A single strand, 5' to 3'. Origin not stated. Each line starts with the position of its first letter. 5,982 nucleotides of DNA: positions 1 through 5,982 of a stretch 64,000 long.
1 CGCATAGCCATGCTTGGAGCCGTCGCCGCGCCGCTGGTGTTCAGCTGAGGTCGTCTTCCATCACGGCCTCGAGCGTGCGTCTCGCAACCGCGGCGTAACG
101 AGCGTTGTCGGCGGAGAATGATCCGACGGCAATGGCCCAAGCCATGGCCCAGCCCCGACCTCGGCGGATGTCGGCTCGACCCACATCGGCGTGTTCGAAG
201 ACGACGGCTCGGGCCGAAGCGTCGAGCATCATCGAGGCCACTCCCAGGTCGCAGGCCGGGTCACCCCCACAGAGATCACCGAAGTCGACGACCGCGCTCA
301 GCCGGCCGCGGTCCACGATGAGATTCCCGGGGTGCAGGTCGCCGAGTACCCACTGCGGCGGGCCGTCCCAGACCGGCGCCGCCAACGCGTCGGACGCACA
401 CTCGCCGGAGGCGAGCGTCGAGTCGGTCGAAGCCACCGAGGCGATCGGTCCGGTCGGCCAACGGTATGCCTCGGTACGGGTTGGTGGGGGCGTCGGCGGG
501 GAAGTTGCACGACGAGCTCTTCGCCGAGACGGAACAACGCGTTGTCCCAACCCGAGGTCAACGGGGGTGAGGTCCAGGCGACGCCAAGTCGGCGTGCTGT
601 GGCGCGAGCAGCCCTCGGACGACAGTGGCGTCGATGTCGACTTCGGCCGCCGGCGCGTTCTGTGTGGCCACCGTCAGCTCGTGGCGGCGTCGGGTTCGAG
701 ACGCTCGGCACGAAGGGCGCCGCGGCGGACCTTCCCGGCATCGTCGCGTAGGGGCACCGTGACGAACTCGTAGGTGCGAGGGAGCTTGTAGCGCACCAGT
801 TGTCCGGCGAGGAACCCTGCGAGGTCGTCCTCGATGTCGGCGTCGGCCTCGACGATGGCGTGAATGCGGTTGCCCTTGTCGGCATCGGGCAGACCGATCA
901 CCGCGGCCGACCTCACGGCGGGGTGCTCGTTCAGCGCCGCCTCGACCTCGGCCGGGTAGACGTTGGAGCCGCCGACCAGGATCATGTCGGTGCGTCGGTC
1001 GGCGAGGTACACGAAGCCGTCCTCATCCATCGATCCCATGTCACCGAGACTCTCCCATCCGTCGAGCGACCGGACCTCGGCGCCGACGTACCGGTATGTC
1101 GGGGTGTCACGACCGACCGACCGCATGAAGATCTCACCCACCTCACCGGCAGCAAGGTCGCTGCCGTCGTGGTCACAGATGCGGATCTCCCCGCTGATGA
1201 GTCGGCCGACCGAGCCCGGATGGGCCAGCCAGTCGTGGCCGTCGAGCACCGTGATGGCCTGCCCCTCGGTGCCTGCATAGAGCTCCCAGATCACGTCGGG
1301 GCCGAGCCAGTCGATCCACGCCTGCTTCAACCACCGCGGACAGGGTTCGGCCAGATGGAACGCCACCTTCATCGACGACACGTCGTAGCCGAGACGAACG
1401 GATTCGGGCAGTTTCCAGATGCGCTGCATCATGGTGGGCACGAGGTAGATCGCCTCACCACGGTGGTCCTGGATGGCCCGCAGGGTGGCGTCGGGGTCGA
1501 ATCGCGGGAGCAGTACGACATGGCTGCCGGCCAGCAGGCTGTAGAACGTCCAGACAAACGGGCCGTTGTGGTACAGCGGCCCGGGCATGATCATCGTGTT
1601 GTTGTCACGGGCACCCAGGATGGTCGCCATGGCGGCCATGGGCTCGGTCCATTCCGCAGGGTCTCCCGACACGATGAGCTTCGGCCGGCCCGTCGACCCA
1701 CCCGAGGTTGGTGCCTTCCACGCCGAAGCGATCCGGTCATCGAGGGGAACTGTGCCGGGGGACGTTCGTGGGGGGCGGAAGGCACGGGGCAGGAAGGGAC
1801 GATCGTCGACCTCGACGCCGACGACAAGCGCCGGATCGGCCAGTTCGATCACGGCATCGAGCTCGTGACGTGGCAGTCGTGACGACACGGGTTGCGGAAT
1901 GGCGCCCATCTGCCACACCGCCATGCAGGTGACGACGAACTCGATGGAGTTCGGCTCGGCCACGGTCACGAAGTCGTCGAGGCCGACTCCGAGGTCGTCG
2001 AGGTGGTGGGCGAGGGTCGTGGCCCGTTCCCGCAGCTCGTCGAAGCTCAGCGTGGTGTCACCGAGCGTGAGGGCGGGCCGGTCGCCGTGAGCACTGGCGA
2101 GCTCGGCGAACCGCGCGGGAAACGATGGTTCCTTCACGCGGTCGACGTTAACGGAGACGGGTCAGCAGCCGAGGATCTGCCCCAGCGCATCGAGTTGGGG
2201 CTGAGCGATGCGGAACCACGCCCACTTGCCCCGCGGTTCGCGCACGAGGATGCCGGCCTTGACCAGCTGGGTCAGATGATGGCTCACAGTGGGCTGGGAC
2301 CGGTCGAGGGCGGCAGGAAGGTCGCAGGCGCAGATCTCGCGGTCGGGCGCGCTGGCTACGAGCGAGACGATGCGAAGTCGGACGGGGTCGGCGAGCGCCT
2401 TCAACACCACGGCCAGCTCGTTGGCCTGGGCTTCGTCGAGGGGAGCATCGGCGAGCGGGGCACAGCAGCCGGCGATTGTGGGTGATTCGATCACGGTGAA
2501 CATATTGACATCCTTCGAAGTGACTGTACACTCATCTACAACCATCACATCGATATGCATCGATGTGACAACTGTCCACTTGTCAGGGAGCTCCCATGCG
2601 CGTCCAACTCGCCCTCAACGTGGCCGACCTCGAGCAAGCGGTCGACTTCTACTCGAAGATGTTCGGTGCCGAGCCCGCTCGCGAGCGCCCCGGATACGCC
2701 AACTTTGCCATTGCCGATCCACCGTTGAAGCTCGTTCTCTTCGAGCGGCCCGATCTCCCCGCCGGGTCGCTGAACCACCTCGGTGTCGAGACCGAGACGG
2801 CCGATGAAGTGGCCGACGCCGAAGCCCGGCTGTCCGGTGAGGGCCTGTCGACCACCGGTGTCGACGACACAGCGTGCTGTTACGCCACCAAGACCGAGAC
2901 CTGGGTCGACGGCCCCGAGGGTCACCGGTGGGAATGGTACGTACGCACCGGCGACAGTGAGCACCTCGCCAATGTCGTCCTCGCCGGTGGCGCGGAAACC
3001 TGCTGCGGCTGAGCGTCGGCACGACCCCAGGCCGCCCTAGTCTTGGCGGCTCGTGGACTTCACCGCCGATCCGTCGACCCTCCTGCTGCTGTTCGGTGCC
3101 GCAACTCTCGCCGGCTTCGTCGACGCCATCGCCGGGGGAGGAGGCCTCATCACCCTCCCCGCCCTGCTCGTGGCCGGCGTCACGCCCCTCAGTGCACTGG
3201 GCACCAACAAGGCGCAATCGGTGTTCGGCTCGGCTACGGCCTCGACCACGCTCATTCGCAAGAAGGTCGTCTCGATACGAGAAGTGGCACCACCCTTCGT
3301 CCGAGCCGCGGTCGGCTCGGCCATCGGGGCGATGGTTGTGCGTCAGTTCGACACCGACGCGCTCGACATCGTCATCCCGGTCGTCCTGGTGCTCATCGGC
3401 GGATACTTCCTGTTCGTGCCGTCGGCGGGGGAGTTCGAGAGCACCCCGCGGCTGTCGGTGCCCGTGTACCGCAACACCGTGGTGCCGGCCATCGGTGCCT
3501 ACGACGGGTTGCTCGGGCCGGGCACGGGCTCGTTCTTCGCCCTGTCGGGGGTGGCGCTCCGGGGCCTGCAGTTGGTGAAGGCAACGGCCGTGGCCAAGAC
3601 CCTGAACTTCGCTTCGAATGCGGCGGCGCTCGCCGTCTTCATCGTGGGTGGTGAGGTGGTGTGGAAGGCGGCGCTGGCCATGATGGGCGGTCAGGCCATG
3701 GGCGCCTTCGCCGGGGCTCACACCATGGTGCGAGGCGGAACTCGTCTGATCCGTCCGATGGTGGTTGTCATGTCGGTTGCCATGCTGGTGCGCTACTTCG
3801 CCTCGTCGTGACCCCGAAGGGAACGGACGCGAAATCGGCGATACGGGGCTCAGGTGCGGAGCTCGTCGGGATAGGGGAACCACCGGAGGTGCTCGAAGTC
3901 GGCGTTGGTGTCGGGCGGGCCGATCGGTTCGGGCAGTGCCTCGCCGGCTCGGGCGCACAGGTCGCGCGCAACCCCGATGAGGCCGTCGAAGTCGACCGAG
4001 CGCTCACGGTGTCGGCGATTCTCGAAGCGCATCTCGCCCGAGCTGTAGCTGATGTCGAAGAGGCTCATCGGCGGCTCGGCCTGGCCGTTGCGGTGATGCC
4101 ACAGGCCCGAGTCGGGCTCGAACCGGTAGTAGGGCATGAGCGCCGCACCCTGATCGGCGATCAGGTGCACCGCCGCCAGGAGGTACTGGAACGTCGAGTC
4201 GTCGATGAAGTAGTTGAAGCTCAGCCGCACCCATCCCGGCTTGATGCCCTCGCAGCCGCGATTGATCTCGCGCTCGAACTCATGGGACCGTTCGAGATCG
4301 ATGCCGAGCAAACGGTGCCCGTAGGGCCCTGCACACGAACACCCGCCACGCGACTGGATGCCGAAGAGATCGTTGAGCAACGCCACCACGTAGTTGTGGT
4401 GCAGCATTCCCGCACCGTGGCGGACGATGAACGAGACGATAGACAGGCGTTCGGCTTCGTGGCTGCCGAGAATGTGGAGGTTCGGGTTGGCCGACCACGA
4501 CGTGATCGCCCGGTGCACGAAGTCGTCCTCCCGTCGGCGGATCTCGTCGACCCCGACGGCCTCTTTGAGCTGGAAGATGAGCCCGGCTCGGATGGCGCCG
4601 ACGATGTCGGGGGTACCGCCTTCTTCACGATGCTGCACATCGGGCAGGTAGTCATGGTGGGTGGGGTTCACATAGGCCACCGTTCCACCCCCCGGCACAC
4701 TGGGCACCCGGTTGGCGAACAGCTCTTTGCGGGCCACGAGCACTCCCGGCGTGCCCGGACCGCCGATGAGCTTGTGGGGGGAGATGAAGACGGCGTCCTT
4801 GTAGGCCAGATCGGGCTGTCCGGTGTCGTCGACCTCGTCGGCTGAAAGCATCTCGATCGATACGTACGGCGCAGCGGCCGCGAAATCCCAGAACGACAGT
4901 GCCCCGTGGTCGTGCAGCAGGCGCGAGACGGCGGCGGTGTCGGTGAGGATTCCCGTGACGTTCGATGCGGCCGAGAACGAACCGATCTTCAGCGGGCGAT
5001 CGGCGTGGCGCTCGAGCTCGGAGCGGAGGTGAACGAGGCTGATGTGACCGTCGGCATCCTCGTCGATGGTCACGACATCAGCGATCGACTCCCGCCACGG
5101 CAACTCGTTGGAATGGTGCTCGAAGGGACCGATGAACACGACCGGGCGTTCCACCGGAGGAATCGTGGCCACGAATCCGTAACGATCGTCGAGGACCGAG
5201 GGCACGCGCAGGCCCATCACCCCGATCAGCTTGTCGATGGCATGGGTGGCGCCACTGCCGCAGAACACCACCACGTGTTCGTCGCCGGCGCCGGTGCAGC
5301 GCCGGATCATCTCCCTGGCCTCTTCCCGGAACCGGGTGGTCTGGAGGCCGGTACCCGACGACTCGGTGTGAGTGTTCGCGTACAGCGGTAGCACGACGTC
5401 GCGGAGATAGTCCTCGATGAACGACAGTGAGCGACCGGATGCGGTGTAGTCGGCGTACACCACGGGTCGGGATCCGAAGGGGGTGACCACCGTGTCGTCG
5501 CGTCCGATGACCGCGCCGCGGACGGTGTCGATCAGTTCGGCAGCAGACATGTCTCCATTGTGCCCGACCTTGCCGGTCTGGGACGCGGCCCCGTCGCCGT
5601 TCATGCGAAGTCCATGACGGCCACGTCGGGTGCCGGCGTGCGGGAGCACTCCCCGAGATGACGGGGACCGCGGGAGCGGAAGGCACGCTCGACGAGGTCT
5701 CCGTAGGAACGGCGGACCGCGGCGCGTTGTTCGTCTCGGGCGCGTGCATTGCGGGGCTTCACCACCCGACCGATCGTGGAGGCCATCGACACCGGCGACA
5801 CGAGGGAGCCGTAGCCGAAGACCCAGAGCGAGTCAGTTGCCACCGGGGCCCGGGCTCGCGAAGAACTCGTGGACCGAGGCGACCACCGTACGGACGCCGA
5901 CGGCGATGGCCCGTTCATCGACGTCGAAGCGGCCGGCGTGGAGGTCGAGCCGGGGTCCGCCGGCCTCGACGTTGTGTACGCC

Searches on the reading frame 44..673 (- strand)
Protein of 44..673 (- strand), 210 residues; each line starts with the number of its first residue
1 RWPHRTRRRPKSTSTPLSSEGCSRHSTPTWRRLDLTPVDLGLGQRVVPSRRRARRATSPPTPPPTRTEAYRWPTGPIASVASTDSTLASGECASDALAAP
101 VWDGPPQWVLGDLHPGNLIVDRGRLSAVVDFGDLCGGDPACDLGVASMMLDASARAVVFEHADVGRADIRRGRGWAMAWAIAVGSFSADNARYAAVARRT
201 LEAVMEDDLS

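Call 45: search_protein_families(library=pfam, proteins=[window:44-673:-], max_evalue=0.001)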
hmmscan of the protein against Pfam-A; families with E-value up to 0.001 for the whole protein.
window:44-673:- (210 aa): 1 family
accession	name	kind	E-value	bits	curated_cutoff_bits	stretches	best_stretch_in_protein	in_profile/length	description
PF01636.29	APH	-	1.2e-16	61.7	23.2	1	96-172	156-236/239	Phosphotransferase enzyme family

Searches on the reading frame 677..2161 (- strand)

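Call 26: search_protein_families(library=ncbifam, proteins=[window:677-2161:-], max_evalue=0.00001)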
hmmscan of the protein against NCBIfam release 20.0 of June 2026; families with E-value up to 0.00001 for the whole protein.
window:677-2161:- (495 aa): 100 families (the best 25 are shown)
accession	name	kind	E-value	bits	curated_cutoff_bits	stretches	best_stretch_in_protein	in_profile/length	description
NF009071.0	PRK12406.1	subfamily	8.8e-100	334.5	701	2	154-486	162-501/510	acyl-CoA synthetase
NF038344.1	bile_CoA_BaiB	exception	2.4e-98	329.7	650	1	37-487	46-501/504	bile acid--CoA ligase BaiB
NF038341.1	ligase_FadD4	exception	2.5e-90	303.3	850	1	152-482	159-499/506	fatty-acid--CoA ligase FadD4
NF009929.0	PRK13390.1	equivalog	1.2e-78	264.8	951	1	153-484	156-501/501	acyl-CoA synthetase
NF004837.0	PRK06187.1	subfamily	1.7e-75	254.3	476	2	154-487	179-522/531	long-chain-fatty-acid--CoA ligase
NF009921.1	PRK13382.1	exception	1.5e-53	182.4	850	1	154-483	199-528/529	acyl-CoA ligase FadD12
NF005859.1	PRK07788.1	exception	1.7e-53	182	875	1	154-485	225-556/560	long-chain-fatty-acid--CoA ligase FadD2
NF009233.0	PRK12583.1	subfamily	4.2e-52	177.3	832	1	154-486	210-549/558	fatty acid CoA ligase family protein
NF002966.0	PRK03640.1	equivalog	7.2e-52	176.5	556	1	24-486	14-479/483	o-succinylbenzoate--CoA ligase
NF004797.0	PRK06145.1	equivalog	8.5e-52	176.1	850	2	154-486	158-494/499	acyl-CoA synthetase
NF006182.0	PRK08316.1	subfamily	1.3e-51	175.7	663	2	155-486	181-516/523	fatty acyl-CoA synthetase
NF052580.1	Str24CoAsynCasG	equivalog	3.8e-51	174.1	750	2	186-482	240-545/548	steroid-24-oyl-CoA synthetase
NF052269.1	Staph_lig_FadD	equivalog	4.4e-51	173.8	650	2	154-482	159-488/499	long-chain-fatty-acid--CoA ligase FadD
NF005801.1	PRK07656.1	equivalog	1.4e-50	172.4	657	2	154-484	173-500/500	FadD3 family acyl-CoA ligase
NF004114.0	PRK05605.1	equivalog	4.6e-50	170.5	766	1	154-486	230-568/575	long-chain-fatty-acid--CoA ligase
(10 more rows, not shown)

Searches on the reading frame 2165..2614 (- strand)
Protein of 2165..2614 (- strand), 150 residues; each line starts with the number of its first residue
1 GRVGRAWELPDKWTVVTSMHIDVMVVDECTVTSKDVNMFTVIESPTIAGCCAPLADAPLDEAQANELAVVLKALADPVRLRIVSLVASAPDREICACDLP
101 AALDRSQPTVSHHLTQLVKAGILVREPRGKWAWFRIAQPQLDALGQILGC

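Call 45: search_protein_families(library=pfam, proteins=[window:2165-2614:-], max_evalue=0.001)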
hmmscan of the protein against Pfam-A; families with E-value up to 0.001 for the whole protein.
window:2165-2614:- (150 aa): 2 families
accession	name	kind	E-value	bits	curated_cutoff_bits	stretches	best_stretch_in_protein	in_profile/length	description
PF01022.26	HTH_5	-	1.8e-12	47.4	22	1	76-122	1-44/47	Bacterial regulatory protein, arsR family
PF12840.13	HTH_20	-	1.9e-10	41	27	1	74-124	1-49/51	Helix-turn-helix domain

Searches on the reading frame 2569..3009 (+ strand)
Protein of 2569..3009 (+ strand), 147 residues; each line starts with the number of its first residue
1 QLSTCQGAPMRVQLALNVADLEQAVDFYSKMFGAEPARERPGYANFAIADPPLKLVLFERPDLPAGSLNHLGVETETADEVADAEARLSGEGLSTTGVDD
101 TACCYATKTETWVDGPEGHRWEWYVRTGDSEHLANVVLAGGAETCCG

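Call 45: search_protein_families(library=pfam, proteins=[window:2569-3009:+], max_evalue=0.001)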
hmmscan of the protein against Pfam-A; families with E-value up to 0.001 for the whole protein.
window:2569-3009:+ (147 aa): 2 families
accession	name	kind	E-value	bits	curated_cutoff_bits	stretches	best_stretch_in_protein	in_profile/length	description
PF00903.31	Glyoxalase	-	3.5e-13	50.4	20.6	1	13-122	4-120/121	Glyoxalase/Bleomycin resistance protein/Dioxygenase superfamily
PF18029.7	Glyoxalase_6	-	0.00043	21.3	23.6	0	14-94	2-85/106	Glyoxalase-like domain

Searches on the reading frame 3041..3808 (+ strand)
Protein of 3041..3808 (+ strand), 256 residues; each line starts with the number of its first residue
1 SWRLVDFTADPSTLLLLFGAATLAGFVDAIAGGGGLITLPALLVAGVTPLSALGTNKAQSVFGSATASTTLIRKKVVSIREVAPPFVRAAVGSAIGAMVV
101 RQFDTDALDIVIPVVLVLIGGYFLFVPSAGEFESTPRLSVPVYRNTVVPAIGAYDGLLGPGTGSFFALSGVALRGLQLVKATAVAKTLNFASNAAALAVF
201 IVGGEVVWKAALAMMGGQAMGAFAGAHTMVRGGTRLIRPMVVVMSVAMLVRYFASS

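Call 26: search_protein_families(library=ncbifam, proteins=[window:3041-3808:+], max_evalue=0.00001)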
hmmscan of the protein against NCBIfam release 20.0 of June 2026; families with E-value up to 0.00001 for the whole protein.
window:3041-3808:+ (256 aa): 1 family
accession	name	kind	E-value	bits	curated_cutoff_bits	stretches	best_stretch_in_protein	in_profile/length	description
NF007909.0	PRK10621.1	equivalog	1.7e-70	237.4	383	1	7-252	5-250/266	hypothetical protein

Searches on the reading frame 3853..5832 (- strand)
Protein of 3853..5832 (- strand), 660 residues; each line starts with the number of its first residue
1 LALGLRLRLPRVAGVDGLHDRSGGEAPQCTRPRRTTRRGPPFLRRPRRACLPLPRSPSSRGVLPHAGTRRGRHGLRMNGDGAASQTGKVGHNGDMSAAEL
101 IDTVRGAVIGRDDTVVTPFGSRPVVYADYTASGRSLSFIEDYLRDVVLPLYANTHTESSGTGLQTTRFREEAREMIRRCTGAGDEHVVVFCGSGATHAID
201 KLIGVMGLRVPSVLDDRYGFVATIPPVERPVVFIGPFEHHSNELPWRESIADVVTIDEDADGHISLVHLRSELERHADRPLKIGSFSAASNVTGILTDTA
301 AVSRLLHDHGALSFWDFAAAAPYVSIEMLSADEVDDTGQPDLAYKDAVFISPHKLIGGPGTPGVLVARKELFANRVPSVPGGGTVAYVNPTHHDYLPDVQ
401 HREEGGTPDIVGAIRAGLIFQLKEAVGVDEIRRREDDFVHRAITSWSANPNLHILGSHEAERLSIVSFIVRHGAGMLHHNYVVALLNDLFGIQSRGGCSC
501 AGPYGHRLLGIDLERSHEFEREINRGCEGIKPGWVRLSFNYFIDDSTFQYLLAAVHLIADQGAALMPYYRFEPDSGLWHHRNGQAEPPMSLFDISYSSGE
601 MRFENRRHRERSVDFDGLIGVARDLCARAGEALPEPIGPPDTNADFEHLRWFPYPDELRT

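Call 26: search_protein_families(library=ncbifam, proteins=[window:3853-5832:-], max_evalue=0.00001)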
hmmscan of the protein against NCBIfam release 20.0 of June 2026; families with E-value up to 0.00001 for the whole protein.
window:3853-5832:- (660 aa): 8 families
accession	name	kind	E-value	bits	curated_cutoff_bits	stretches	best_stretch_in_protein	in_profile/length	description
TIGR01979.1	sufS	subfamily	2.1e-34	119.1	475.1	1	122-506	17-367/403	SufS family cysteine desulfurase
NF006791.0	PRK09295.1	equivalog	9.2e-20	71.1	661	1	121-503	21-367/406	cysteine desulfurase SufS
NF041166.1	f2_encap_cargo1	exception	1.2e-18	67.6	800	1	166-507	288-593/623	family 2A encapsulin nanocompartment cargo protein cysteine desulfurase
TIGR01977.1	am_tr_V_EF2568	hypoth_equivalog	8.6e-14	51.3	377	1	153-555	30-373/376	cysteine desulfurase family protein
NF008126.0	PRK10874.1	equivalog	3.8e-12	46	607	1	232-504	112-362/401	cysteine desulfurase CsdA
TIGR03392.1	FeS_syn_CsdA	equivalog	1.8e-11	43.9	493.6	1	232-505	109-360/398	cysteine desulfurase CsdA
NF040779.1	Sec_lyase_SclA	exception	5.2e-10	38.8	525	1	285-510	141-346/378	selenocysteine lyase SclA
TIGR01976.1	am_tr_V_VC1184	hypoth_equivalog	6.5e-07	29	352.35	1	232-374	109-238/401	cysteine desulfurase-like protein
